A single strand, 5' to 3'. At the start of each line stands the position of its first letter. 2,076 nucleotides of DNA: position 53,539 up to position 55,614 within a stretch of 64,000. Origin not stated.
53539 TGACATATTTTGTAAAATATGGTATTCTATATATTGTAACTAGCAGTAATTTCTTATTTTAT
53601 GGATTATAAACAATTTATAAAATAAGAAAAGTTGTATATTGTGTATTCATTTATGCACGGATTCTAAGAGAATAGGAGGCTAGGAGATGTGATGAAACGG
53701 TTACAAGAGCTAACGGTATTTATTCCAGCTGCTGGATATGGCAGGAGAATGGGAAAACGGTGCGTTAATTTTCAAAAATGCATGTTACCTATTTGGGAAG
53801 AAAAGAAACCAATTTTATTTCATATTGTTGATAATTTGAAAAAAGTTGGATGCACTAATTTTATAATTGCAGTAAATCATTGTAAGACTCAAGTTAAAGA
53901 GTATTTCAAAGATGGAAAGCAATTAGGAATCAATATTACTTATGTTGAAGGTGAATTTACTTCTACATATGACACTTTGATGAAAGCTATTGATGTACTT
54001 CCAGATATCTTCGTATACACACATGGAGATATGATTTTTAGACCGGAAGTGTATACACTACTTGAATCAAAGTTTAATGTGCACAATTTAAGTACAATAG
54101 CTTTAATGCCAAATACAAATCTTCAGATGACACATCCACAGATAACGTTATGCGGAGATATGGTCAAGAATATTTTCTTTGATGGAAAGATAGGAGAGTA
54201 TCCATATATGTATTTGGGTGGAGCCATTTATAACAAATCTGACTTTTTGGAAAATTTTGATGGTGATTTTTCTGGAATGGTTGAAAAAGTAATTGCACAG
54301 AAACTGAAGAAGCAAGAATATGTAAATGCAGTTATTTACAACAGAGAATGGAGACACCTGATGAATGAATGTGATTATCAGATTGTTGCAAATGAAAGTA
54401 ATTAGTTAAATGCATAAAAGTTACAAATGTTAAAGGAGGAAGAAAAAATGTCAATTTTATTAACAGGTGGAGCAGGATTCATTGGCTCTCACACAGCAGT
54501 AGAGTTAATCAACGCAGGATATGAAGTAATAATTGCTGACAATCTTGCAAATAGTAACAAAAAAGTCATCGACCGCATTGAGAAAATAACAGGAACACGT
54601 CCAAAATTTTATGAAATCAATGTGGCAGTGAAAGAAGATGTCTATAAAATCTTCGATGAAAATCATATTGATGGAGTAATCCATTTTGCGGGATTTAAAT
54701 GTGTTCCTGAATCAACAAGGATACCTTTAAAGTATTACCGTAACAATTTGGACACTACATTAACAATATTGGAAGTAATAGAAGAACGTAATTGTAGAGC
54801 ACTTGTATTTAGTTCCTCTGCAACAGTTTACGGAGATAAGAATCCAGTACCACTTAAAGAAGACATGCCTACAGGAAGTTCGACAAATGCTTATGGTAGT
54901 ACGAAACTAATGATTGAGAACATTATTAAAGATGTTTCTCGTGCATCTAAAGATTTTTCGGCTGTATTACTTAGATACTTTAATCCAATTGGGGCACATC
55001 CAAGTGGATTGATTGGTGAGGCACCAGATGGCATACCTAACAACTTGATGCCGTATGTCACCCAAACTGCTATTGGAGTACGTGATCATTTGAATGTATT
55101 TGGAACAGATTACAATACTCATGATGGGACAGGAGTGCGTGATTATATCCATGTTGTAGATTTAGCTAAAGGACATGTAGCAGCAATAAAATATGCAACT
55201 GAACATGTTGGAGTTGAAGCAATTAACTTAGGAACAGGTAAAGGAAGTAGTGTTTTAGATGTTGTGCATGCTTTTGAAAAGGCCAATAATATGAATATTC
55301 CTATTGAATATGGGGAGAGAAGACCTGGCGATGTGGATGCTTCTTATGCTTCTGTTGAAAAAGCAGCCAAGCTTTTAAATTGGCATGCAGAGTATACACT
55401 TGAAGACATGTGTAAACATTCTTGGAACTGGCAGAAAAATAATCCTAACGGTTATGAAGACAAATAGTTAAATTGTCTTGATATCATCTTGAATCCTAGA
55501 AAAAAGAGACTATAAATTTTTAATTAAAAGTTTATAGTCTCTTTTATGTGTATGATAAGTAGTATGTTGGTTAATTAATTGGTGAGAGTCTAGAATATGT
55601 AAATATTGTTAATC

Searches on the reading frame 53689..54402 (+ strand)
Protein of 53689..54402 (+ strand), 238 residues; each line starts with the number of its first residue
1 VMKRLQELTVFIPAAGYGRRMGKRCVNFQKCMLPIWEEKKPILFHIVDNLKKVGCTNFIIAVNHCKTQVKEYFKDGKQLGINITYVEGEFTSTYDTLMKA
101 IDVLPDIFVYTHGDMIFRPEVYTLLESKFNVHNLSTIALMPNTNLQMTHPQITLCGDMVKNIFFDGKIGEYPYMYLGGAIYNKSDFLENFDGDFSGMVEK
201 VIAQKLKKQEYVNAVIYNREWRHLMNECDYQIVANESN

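Call 78: search_protein_families(library=pfam, proteins=[window:53689-54402:+], max_evalue=0.0001)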
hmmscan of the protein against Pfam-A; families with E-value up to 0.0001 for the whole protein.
window:53689-54402:+ (238 aa): 2 families
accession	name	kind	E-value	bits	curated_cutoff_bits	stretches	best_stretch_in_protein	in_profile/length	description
PF12804.13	NTP_transf_3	-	8.8e-10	39.4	27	1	12-150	3-130/160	MobA-like NTP transferase domain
PF00483.29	NTP_transferase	-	2.3e-07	31.1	21.2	1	14-133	6-129/245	Nucleotidyl transferase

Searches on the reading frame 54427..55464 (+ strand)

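Call 71: search_protein_families(library=pfam, proteins=[window:54427-55464:+], max_evalue=0.00001)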
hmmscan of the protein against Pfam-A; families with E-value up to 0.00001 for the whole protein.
window:54427-55464:+ (346 aa): 8 families
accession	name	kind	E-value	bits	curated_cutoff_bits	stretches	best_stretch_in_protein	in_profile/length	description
PF01370.27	Epimerase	-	3.5e-52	177.7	20.9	1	10-269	1-240/240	NAD dependent epimerase/dehydratase family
PF16363.11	GDP_Man_Dehyd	-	1.2e-50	173.3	27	1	11-330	1-330/332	GDP-mannose 4,6 dehydratase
PF02719.21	Polysacc_synt_2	-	3.5e-12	46.5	20.2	1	10-190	1-174/293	Polysaccharide biosynthesis protein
PF01073.25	3Beta_HSD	-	1.1e-11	44.7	22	1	12-169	2-159/280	3-beta hydroxysteroid dehydrogenase/isomerase family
PF04321.23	RmlD_sub_bind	-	1e-08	35.1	27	1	8-169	1-138/287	RmlD substrate binding domain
PF00106.31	adh_short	-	1.9e-06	28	26.6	1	10-103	3-100/195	short chain dehydrogenase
PF08659.16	KR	-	2.8e-06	27.8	22.6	1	10-127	3-132/180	KR domain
PF07993.18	NAD_binding_4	-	8.4e-06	25.6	20.1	0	80-173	88-194/258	Male sterility protein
